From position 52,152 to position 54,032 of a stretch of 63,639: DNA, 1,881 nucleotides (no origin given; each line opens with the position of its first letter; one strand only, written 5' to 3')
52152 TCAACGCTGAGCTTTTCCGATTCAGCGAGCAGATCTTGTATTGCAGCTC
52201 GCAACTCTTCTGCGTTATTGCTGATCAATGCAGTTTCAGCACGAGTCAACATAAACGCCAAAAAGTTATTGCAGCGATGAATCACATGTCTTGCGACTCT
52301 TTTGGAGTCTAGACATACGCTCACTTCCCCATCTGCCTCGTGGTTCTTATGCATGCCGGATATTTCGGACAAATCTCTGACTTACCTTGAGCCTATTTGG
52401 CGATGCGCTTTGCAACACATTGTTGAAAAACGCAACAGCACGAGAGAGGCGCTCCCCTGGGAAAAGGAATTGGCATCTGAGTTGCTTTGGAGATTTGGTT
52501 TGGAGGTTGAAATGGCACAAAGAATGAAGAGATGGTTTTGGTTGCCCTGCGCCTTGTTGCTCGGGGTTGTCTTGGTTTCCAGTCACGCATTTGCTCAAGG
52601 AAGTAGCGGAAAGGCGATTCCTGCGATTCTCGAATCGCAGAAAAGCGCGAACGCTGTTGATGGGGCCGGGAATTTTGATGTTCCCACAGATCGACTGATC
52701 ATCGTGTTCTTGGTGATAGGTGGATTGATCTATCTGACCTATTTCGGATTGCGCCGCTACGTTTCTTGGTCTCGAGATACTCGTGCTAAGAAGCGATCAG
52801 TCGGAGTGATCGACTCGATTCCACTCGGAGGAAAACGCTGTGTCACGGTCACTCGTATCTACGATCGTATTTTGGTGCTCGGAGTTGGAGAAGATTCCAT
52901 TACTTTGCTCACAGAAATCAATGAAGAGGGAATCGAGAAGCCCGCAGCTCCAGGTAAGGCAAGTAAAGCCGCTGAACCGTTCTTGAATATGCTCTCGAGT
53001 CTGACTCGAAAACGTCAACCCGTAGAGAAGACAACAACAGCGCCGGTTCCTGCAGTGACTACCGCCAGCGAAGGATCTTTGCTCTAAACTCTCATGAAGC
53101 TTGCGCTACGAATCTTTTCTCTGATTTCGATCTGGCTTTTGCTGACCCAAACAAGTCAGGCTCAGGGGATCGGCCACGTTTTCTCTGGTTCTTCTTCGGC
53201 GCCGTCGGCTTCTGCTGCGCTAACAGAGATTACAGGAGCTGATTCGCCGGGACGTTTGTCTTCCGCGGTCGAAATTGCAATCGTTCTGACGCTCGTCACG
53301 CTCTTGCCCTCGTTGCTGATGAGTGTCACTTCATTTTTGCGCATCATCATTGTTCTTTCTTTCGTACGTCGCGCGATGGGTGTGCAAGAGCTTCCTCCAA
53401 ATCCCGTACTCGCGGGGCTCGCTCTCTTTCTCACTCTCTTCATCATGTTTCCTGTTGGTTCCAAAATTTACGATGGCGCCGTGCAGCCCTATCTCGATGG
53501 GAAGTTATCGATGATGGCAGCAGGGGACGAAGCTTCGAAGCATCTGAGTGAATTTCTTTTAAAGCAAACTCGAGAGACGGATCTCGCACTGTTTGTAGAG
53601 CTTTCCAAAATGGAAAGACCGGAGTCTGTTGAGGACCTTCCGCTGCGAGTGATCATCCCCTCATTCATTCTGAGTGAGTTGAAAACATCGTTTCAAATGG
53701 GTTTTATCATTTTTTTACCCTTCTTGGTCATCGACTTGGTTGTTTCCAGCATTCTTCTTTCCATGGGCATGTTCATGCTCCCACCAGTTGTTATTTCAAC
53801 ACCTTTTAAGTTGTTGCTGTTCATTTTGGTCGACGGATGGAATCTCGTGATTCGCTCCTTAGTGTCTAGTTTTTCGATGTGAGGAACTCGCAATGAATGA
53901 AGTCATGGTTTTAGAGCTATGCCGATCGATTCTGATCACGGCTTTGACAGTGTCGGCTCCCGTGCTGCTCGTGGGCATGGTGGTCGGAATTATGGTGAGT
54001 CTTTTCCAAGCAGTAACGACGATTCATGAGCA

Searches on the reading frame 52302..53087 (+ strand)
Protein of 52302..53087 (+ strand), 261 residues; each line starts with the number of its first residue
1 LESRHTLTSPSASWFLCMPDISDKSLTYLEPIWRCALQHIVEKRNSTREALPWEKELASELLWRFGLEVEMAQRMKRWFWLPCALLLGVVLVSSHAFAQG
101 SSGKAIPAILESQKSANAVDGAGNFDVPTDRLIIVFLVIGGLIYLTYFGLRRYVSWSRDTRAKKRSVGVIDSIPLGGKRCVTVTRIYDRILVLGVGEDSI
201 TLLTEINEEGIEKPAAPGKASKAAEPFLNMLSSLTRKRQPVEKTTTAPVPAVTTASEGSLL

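Call 39: search_protein_families(library=ncbifam, proteins=[window:52302-53087:+], max_evalue=0.00001)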
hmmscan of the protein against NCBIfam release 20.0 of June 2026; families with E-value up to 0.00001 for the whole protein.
window:52302-53087:+ (261 aa): 2 families
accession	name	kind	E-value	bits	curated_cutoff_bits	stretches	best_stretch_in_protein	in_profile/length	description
TIGR03500.1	FliO_TIGR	equivalog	4.7e-11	42.6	55.25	1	138-206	3-70/70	flagellar biosynthetic protein FliO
NF009951.1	PRK13415.1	equivalog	2.8e-06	27.3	242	0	145-209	84-147/219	flagella biosynthesis regulatory protein FliZ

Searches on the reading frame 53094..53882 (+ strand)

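Call 39: search_protein_families(library=ncbifam, proteins=[window:53094-53882:+], max_evalue=0.00001)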
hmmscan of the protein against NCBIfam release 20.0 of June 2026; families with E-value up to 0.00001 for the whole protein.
window:53094-53882:+ (262 aa): 4 families
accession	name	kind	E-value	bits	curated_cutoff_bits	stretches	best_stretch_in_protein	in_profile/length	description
TIGR01103.1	fliP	equivalog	9.1e-79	263.8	217.45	1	64-260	1-197/197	flagellar type III secretion system pore protein FliP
NF009438.0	PRK12797.1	subfamily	3.9e-60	203.3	179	1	56-260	6-216/217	EscR/YscR/HrcR family type III secretion system export apparatus protein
TIGR01102.1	yscR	equivalog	2.8e-55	187.2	208.6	1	62-256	2-202/202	type III secretion system export apparatus subunit SctR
NF009437.0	PRK12796.1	equivalog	7e-45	153.4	263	1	58-260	5-217/223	EscR/YscR/HrcR family type III secretion system export apparatus protein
